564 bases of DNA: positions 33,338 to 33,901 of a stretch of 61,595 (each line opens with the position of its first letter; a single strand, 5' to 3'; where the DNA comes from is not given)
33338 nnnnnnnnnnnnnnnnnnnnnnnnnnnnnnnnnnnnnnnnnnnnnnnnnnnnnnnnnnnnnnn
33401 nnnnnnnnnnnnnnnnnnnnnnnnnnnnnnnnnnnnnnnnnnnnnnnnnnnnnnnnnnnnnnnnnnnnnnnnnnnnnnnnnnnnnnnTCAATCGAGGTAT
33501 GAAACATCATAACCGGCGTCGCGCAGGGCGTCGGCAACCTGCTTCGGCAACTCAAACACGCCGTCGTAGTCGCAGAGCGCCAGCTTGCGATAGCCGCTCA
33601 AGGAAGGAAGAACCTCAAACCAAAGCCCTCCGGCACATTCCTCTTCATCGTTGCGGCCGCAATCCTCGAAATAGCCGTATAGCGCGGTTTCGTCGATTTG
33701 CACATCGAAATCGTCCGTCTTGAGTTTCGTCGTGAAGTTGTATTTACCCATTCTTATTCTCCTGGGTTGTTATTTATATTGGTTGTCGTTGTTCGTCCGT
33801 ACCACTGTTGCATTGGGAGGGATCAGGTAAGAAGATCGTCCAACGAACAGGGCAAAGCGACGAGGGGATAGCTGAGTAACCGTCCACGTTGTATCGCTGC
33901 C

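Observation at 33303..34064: Opposite-strand three-gene island with anti-defence (acr-aca-like) architecture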

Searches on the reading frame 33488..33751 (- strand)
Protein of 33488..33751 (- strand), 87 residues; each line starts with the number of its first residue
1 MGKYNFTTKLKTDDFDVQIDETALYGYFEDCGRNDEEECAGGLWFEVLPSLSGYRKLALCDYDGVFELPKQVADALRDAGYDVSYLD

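Call 4: search_protein_families(library=pfam, proteins=[window:33488-33751:-], max_evalue=1)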
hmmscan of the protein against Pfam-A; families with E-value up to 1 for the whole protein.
window:33488-33751:- (87 aa): 0 families

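Call 5: search_protein_families(library=phrogs, proteins=[window:33488-33751:-], max_evalue=0.1)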
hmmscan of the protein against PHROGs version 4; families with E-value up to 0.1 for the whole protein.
window:33488-33751:- (87 aa): 0 families

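Call 7: search_protein_families(library=ncbifam, proteins=[window:33488-33751:-], max_evalue=1)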
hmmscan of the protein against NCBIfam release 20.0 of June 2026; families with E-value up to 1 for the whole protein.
window:33488-33751:- (87 aa): 0 families

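Call 8: search_protein_families(library=padloc, proteins=[window:33488-33751:-], max_evalue=1)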
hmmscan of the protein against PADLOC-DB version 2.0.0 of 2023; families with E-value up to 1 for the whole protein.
window:33488-33751:- (87 aa): 0 families

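Call 10: find_homologous_proteins(query=window:33488-33751:-, max_evalue=0.01)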
Query window:33488-33751:- (87 aa): 110 proteins with E <= 0.01 among 120 candidates.
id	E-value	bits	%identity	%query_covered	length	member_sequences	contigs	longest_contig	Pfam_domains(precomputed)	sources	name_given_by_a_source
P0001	2.0e-53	196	100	100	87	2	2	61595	-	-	-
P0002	2.4e-43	164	84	100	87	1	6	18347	-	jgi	jgi:hypothetical protein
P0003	1.5e-14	72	53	98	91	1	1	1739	-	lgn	-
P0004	2.8e-14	71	51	95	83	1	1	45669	-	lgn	-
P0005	1.6e-13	68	49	99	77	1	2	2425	-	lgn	-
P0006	3.4e-13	67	51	93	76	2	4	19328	-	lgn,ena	-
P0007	2.3e-12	65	46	93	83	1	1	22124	-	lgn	-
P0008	1.1e-11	63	45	98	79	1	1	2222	-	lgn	-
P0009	1.5e-11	62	51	95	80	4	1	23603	-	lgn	-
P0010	2.2e-11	62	47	93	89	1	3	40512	-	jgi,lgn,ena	-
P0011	4.9e-11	61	50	85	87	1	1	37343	-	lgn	-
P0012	7.3e-11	60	46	98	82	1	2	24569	-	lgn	-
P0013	9.7e-11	60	51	93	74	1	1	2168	-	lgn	-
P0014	1.8e-10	59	48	91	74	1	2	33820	-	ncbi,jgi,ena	jgi:hypothetical protein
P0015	1.9e-10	59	45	92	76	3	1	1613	-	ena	-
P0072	8.2e-7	47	44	93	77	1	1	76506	-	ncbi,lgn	-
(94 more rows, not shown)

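Call 12: find_encoding_contigs(protein=P0002, flank=4000, max_places=4)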
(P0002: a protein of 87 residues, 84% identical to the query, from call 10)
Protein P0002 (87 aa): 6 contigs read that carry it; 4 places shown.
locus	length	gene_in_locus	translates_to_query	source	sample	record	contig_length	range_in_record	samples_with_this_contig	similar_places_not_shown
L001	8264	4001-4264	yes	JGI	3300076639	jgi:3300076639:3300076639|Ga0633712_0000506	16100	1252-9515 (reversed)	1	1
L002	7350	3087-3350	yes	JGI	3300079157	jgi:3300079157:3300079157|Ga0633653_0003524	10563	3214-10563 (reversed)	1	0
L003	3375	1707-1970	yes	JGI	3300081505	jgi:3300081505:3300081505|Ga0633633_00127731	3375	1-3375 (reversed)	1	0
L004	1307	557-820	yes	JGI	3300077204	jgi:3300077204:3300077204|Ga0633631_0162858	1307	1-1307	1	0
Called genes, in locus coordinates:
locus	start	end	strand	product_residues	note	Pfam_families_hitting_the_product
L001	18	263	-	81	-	-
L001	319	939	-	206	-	-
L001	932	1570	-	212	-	PF22945:LEM-3_GIY-YIG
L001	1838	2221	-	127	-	-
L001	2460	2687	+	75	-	-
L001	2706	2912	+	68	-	-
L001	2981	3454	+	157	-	-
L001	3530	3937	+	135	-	-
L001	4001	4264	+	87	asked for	-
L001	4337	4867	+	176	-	-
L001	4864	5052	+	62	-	-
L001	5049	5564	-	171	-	-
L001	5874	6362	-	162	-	-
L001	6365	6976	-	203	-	-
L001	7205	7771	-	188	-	-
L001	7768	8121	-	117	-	PF06992:Phage_lambda_P (weak)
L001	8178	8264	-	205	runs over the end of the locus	-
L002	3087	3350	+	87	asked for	-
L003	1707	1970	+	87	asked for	-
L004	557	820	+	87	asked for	-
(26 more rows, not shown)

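Call 13: find_encoding_contigs(protein=P0004, flank=4000, max_places=2)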
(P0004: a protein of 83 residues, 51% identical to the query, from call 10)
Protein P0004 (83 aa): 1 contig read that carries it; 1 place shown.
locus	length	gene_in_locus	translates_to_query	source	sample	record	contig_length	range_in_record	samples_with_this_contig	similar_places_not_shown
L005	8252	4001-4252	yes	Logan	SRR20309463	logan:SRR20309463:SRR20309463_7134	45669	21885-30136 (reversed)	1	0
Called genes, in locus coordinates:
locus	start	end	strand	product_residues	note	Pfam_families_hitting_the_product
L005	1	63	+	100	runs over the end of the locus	-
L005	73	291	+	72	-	-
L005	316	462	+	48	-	-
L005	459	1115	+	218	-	PF17338:GP88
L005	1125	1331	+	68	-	-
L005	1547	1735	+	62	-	-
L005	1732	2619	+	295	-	PF01068:DNA_ligase_A_M, PF14743:DNA_ligase_OB_2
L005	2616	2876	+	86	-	-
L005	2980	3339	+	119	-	PF13876:Phage_gp49_66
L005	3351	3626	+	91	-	PF00216:Bac_DNA_binding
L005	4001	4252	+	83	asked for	-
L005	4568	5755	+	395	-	PF12167:Arm-DNA-bind_2, PF14659:Phage_int_SAM_3 (weak), PF00589:Phage_integrase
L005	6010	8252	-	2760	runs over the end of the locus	-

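Call 14: find_encoding_contigs(protein=P0072, flank=4000, max_places=2)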
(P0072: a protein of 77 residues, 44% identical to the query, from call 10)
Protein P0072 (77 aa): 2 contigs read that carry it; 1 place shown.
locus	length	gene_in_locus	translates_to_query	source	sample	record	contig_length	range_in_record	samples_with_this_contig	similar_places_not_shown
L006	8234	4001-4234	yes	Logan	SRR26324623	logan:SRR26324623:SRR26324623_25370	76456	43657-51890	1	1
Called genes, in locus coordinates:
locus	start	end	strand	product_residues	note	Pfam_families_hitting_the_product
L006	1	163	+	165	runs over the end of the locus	PF07275:ArdA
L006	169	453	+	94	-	-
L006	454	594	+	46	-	-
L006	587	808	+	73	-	-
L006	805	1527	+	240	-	-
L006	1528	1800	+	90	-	-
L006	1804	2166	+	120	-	-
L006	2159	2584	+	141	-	-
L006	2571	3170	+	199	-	PF00226:DnaJ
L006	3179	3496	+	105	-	-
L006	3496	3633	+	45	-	-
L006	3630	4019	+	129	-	-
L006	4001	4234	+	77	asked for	-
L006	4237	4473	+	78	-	-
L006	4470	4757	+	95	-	-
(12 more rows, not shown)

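Call 34: search_dna_similar(query=window:33488-33751:-, collection=phages, mode=protein, max_evalue=0.001, max_rows=30)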
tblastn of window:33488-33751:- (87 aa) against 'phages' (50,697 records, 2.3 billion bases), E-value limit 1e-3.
No match.

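Call 35: search_dna_similar(query=window:33488-33751:-, collection=plasmids, mode=protein, max_evalue=0.01, max_rows=20)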
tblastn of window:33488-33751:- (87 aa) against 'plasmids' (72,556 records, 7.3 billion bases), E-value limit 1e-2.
No match.

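Call 37: find_related_loci(query=A1, collection=viral_contigs, flank=5000)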
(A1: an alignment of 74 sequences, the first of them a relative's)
Query A1 (87 aa) in viral_contigs; peptide patterns used: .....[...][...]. (x = any residue, [..] = any of these).
210 stretches matched a pattern; 178 encode a relative of the query (tblastn E <= 1e-3); the best 80 are kept; 80 distinct loci.
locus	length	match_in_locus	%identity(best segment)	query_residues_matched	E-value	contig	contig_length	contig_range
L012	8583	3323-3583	100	1-87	3e-55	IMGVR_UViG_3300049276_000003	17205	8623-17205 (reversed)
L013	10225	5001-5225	46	3-84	4e-17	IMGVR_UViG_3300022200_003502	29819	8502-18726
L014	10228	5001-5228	44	1-87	7e-17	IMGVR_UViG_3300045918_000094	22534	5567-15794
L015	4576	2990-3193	48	4-84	1e-16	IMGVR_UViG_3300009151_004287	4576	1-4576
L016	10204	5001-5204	48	4-84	1e-16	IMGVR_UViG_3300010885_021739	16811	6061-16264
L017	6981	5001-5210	47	1-83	3e-16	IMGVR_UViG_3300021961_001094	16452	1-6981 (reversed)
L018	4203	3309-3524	45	1-83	5e-16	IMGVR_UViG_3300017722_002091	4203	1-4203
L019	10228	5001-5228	45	4-83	8e-16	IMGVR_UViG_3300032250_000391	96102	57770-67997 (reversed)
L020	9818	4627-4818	49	3-76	2e-15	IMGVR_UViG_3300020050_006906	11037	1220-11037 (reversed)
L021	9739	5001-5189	47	4-76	4e-14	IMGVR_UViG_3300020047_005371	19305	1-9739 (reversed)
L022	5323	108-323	44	4-81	5e-14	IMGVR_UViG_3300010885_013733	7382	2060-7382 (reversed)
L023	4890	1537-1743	42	3-81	5e-14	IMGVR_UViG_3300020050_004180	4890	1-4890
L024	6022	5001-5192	46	3-76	6e-14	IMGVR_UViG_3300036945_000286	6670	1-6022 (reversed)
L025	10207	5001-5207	42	3-81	1e-13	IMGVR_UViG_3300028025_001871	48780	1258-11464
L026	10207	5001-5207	41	3-81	1e-13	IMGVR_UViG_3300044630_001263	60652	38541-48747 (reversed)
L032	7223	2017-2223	42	3-81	3e-13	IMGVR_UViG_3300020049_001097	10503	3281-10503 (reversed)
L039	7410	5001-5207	41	3-81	5e-13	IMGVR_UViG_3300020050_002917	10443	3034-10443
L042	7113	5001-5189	44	4-76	8e-13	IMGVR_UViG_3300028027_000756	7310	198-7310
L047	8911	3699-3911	43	1-81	1e-12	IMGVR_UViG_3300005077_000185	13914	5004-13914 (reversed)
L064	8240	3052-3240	44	4-76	2e-12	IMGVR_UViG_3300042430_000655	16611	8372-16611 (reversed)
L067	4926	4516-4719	41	4-81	3e-12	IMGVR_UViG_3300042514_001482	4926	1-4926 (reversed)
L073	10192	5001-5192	43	3-76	6e-12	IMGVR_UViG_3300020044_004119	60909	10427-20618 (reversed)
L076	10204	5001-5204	41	4-81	2e-11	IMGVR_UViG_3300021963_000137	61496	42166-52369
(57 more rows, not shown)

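Call 38: find_related_loci(query=A1, collection=genome_contigs, flank=5000)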
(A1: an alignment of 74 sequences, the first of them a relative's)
Query A1 (87 aa) in genome_contigs; peptide patterns used: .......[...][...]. (x = any residue, [..] = any of these).
49 stretches matched a pattern; 11 encode a relative of the query (tblastn E <= 1e-3); 11 distinct loci.
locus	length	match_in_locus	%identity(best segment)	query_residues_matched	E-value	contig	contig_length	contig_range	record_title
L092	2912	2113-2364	42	3-84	1e-15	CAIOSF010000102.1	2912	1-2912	MAG: uncultured Alphaproteobacteria bacterium isolate Kiruna_bin-00083 genome assembly, contig: bin-00083:102/289, whole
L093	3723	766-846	59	59-85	2e-7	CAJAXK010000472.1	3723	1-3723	MAG: uncultured Bacteroidales bacterium isolate Loc080925-8-8m_bin-499 genome assembly, contig: bin-499:472/498, whole g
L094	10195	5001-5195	35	12-83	2e-6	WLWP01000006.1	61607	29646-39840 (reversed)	MAG: Pseudomonadales bacterium isolate MH-Pat-SR_autometa_3-0 NODE_260_length_61607_cov_10.812720, whole genome shotgun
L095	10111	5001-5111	39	42-87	3e-6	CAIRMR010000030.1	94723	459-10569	MAG: uncultured Bacteroidales bacterium isolate Loclat_bin-01022 genome assembly, contig: bin-01022:030/223, whole genom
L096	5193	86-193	44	37-81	1e-5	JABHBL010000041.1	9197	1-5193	MAG: Candidatus Neomarinimicrobiota bacterium isolate SI036_bin79 k141_477520, whole genome shotgun sequence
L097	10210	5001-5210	36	14-84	2e-5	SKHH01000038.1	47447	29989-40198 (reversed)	MAG: Lishizhenia sp. isolate CSBr16_194 CSBr16-220, whole genome shotgun sequence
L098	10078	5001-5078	62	58-83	2e-5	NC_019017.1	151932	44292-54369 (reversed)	Fibrisoma limi BUZ 3 plasmid pFLIM01, complete sequence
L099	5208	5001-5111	37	42-87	2e-5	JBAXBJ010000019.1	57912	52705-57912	MAG: Bacteroidota bacterium isolate ELA164 MAG164_19, whole genome shotgun sequence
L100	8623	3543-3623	52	59-85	3e-5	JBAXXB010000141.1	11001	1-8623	MAG: Bacteroidota bacterium isolate ELA728 MAG728_141, whole genome shotgun sequence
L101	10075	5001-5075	56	59-83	2e-4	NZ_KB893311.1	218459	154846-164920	Spirosoma luteum DSM 19990 B156DRAFT_scaffold_7.8, whole genome shotgun sequence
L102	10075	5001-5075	56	59-83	2e-4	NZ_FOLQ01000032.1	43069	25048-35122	Spirosoma endophyticum strain DSM 26130, whole genome shotgun sequence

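Call 40: predict_structure(alignment_id=A1)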
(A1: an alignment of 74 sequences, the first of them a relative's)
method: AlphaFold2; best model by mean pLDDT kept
length: 87 residues; sequences in the alignment: 74
mean_pLDDT: 87.1   pTM: 0.74
mean pLDDT of the five models: 87.1, 84.2, 83.7, 83.6, 81.7
residues with pLDDT >= 90: 51; 70-90: 27; 50-70: 9; < 50: 0
segments of 3 or more residues with pLDDT < 50: none
pLDDT, mean of each block of 10 residues (from residue 1): 82 92 93 72 90 82 91 93 90
secondary structure, 60 per line:
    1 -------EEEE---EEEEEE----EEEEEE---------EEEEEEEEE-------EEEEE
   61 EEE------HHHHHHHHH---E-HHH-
elements in order: E8-11 E15-20 E25-30 E40-48 E56-63 H70-78

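Call 45: fold_search(model_id=the predicted structure, library=pdb)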
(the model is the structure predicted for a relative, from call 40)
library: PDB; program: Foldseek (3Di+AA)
matches with E <= 10: 226; with E <= 0.001: 0
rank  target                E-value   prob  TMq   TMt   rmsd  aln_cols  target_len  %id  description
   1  8yv7_A                6.8e-01  0.35  0.35  0.24   5.0        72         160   19  X-ray structure of Thialysine N-epsilon-acetyltransferase from Caenorhabditis elegans (released 2025-04-02)
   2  3jvn                  1.0e+00  0.15  0.31  0.25   6.9        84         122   13  Crystal Structure of the acetyltransferase VF_1542 from Vibrio fischeri, Northeast Structural Genomics Consortium Target (released 2009-09-29)
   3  2p0w_B                1.1e+00  0.28  0.42  0.16   6.3       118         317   11  Human histone acetyltransferase 1 (HAT1) (released 2007-03-13)
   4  1i1d_A                1.5e+00  0.18  0.38  0.26   7.5        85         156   12  CRYSTAL STRUCTURE OF YEAST GNA1 BOUND TO COA AND GLNAC-6P (released 2001-05-16)
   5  3d2l_A                1.5e+00  0.06  0.21  0.11  16.0        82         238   17  Crystal structure of SAM-dependent methyltransferase (ZP_00538691.1) from EXIGUOBACTERIUM SP. 255-15 at 1.90 A resolut (released 2008-05-20)
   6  1i21_Y                1.6e+00  0.20  0.41  0.26   8.9        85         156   16  CRYSTAL STRUCTURE OF YEAST GNA1 (released 2001-05-16)
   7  2f5i_B                1.6e+00  0.15  0.31  0.20   5.1        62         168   11  X-ray structure of spermidine/spermine N1-acetyltransferase (SAT) from Homo sapiens (released 2005-12-06)
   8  3fb3_A                1.7e+00  0.16  0.36  0.26   4.9        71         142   11  Crystal Structure of Trypanosoma Brucei Acetyltransferase, Tb11.01.2886 (released 2008-11-25)
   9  2f5i_A                1.8e+00  0.25  0.39  0.23   5.0        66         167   12  X-ray structure of spermidine/spermine N1-acetyltransferase (SAT) from Homo sapiens (released 2005-12-06)
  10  9mjg_D                2.0e+00  0.13  0.35  0.13   7.8       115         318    8  Crystal structure of HAT1 in complex with XS380871 (released 2025-02-05)
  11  3q68_A                2.1e+00  0.15  0.34  0.16   4.9        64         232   12  Structure of the Vps75-Rtt109 histone chaperone-lysine acetyltransferase complex (Full-length proteins in space group  (released 2011-03-23)
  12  9jwr_A                2.1e+00  0.12  0.34  0.19  11.0        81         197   11  Crystal structure of Oryza sativa fibrillin 5 (released 2025-12-17)
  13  4gsk_Z                2.2e+00  0.16  0.39  0.28   8.3        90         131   11  Crystal structure of an Atg7-Atg10 crosslinked complex (released 2012-11-14)
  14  3fb3_B                2.2e+00  0.15  0.35  0.24   5.4        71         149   10  Crystal Structure of Trypanosoma Brucei Acetyltransferase, Tb11.01.2886 (released 2008-11-25)
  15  4e0a_A                2.2e+00  0.15  0.34  0.22   5.8        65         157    9  Crystal Structure of the mutant F44R BH1408 protein from Bacillus halodurans, Northeast Structural Genomics Consortium (released 2012-05-02)
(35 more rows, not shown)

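Call 63: search_protein_families(library=pfam, proteins=[L039:4364-4975:+, L073:3547-4137:+, L021:6661-6960:+, L064:988-1476:+, L047:4653-5144:+, L076:2290-2745:+, L047:5313-5816:+, L042:2782-3144:+, L032:4113-6026:+, L073:5222-6106:+], max_evalue=0.001)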
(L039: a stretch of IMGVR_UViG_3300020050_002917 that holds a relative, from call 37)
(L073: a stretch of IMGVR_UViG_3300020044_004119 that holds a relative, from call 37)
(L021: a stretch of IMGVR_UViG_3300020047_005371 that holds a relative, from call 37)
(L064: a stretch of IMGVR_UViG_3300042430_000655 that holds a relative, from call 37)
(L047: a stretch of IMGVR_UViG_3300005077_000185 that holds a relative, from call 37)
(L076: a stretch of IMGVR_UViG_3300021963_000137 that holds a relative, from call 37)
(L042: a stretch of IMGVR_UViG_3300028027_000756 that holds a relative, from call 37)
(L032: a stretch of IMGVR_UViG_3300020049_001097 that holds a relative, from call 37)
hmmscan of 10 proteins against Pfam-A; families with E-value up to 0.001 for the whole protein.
L039:4364-4975:+ (204 aa): 0 families

L073:3547-4137:+ (197 aa): 1 family
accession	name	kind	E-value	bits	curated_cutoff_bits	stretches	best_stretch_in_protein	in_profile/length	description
PF18909.5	dGTP_diPhyd_N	-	5.1e-25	87.8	27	1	84-180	4-99/99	dATP/dGTP diphosphohydrolase, N-terminal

L021:6661-6960:+ (100 aa): 0 families

L064:988-1476:+ (163 aa): 2 families
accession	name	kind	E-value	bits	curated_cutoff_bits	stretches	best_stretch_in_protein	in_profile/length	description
PF05014.21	Nuc_deoxyrib_tr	-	6.4e-10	39.6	28.8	1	33-134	1-101/117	Nucleoside 2-deoxyribosyltransferase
PF15891.11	Nuc_deoxyri_tr2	-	1e-07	32.6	30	1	31-130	2-102/105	Nucleoside 2-deoxyribosyltransferase like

L047:4653-5144:+ (164 aa): 3 families
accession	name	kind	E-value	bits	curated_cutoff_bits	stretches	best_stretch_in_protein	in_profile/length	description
PF00383.29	dCMP_cyt_deam_1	-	7.7e-23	80.8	25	1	18-120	2-101/102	Cytidine and deoxycytidylate deaminase zinc-binding region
PF14437.12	MafB19-deam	-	1e-16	61.5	27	1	19-123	3-103/142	MafB19-like deaminase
PF14439.12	Bd3614-deam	-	1.9e-05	25.1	38.5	1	37-123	6-92/113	Bd3614-like deaminase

L076:2290-2745:+ (152 aa): 1 family
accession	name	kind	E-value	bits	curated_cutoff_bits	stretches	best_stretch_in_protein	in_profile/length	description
PF21840.1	DUF6899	-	8.7e-25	87.6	27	1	66-150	1-85/85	Domain of unknown function (DUF6899)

L047:5313-5816:+ (168 aa): 0 families

L042:2782-3144:+ (121 aa): 0 families

L032:4113-6026:+ (638 aa): 1 family
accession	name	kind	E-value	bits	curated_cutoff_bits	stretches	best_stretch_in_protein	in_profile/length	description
PF00476.26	DNA_pol_A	-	1.6e-16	60.7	34.3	1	327-615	54-360/381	DNA polymerase family A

L073:5222-6106:+ (295 aa): 2 families
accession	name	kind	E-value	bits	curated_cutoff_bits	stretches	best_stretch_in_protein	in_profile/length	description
PF14743.12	DNA_ligase_OB_2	-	8.1e-16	58.2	28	1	226-290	7-66/66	DNA ligase OB-like domain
PF01068.26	DNA_ligase_A_M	-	2.9e-07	30.8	26.2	1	22-183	21-203/204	ATP dependent DNA ligase domain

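Call 64: search_protein_families(library=phrogs, proteins=[L039:4364-4975:+, L073:3547-4137:+, L021:6661-6960:+, L064:988-1476:+, L047:4653-5144:+, L076:2290-2745:+, L047:5313-5816:+, L042:2782-3144:+, L073:4125-4406:+, L067:3024-3251:+], max_evalue=0.001)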
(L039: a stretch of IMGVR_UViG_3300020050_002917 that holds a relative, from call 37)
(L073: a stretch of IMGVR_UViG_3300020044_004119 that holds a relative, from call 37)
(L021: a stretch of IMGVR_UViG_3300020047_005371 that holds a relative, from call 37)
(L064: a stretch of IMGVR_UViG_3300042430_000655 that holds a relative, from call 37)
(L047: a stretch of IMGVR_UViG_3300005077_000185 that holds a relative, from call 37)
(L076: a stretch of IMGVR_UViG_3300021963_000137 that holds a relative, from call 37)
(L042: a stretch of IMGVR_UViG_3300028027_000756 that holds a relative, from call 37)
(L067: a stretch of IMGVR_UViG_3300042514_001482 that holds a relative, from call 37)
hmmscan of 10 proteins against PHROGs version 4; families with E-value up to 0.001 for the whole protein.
L039:4364-4975:+ (204 aa): 1 family
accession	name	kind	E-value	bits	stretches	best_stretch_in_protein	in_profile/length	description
phrog_314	-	DNA, RNA and nucleotide metabolism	3.3e-10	40.5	1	35-198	112-264/574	homing endonuclease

L073:3547-4137:+ (197 aa): 9 families
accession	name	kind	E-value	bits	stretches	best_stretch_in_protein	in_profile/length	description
phrog_2252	-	lysis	1.5e-41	144.1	1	65-185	86-205/285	endolysin; inhibits RNA polymerase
phrog_801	-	DNA, RNA and nucleotide metabolism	8.1e-26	92.6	1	83-193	99-211/476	dATP / dGTP pyrophosphohydrolase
phrog_5033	-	lysis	1.2e-10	42.6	1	98-162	95-159/178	endolysin; inhibits RNA polymerase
phrog_11257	-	unknown function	2.9e-10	41.5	1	90-189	19-117/200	-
phrog_37590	-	unknown function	3.3e-10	40.5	1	90-188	51-160/341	-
phrog_19680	-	unknown function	1.4e-09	39.3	1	95-174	104-181/188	-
phrog_5332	-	unknown function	9.1e-09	36.1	1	96-178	127-209/215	-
phrog_16254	-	unknown function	1.1e-07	32.6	1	97-189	32-123/377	-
phrog_18716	-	unknown function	0.00031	21.9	1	94-150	26-81/114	-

L021:6661-6960:+ (100 aa): 1 family
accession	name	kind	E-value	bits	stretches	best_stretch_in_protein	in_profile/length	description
phrog_4856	-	other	2.6e-15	57.6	1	15-97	88-169/195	nucleoside triphosphate pyrophosphohydrolase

L064:988-1476:+ (163 aa): 3 families
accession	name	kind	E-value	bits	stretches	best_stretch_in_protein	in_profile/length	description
phrog_1817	-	DNA, RNA and nucleotide metabolism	0.0001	23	1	28-117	4-95/192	nucleoside 2-deoxyribosyltransferase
phrog_19940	-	unknown function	0.00094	20.1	0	87-129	87-126/165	-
phrog_7995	-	DNA, RNA and nucleotide metabolism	0.00094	19.6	0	78-132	81-133/336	nucleoside deoxyribosyltransferase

L047:4653-5144:+ (164 aa): 7 families
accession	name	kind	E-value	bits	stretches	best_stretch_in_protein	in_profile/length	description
phrog_174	-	DNA, RNA and nucleotide metabolism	1.1e-41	144.7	1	5-142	102-247/384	dCMP deaminase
phrog_2369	-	DNA, RNA and nucleotide metabolism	3.7e-17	64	1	17-128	3-132/195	dCMP deaminase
phrog_20648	-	DNA, RNA and nucleotide metabolism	5e-11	43.3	1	32-141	19-139/311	dCMP deaminase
phrog_9198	-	unknown function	1.1e-10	41.9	1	37-123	352-437/531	-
phrog_18355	-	DNA, RNA and nucleotide metabolism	4.2e-08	34.1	1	73-122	3-50/52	deoxycytidinylate deaminase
phrog_20806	-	DNA, RNA and nucleotide metabolism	4e-06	28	1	69-119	13-61/97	deoxycytidinylate deaminase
phrog_8118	-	unknown function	0.00032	20.5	1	54-125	455-531/577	-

L076:2290-2745:+ (152 aa): 0 families

L047:5313-5816:+ (168 aa): 2 families
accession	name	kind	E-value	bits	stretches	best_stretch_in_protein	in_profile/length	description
phrog_1365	-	unknown function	0.00025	22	1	88-133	49-97/127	-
phrog_16532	-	unknown function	0.00075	20.7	0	105-155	78-127/138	-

L042:2782-3144:+ (121 aa): 2 families
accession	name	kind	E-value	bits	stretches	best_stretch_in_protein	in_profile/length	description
phrog_12224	-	unknown function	4.8e-43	146.7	1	21-120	3-107/110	-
phrog_30118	-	unknown function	1.7e-06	28.6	1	22-85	3-80/194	-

L073:4125-4406:+ (94 aa): 0 families

L067:3024-3251:+ (76 aa): 0 families

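Call 67: search_protein_families(library=pfam, proteins=[L001:2460-2684:+, L001:2706-2909:+, L001:2981-3451:+, L001:3530-3934:+, L001:4337-4864:+], max_evalue=0.1)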
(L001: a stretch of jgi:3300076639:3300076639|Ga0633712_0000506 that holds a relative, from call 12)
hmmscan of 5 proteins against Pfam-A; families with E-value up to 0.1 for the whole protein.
L001:2460-2684:+ (75 aa): 0 families

L001:2706-2909:+ (68 aa): 2 families
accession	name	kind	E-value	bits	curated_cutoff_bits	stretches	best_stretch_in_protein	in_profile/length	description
PF12486.13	VasL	-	0.067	13.6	27.3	1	3-63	17-76/147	Type VI secretion system, EvfB, or VasL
PF11625.14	DUF3253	-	0.098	13.3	22.1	0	8-31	13-39/81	Protein of unknown function (DUF3253)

L001:2981-3451:+ (157 aa): 0 families

L001:3530-3934:+ (135 aa): 0 families

L001:4337-4864:+ (176 aa): 1 family
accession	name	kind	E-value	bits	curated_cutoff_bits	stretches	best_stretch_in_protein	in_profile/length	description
PF23458.2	DUF7130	-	0.05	13.9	35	1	103-133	54-84/89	Domain of unknown function (DUF7130)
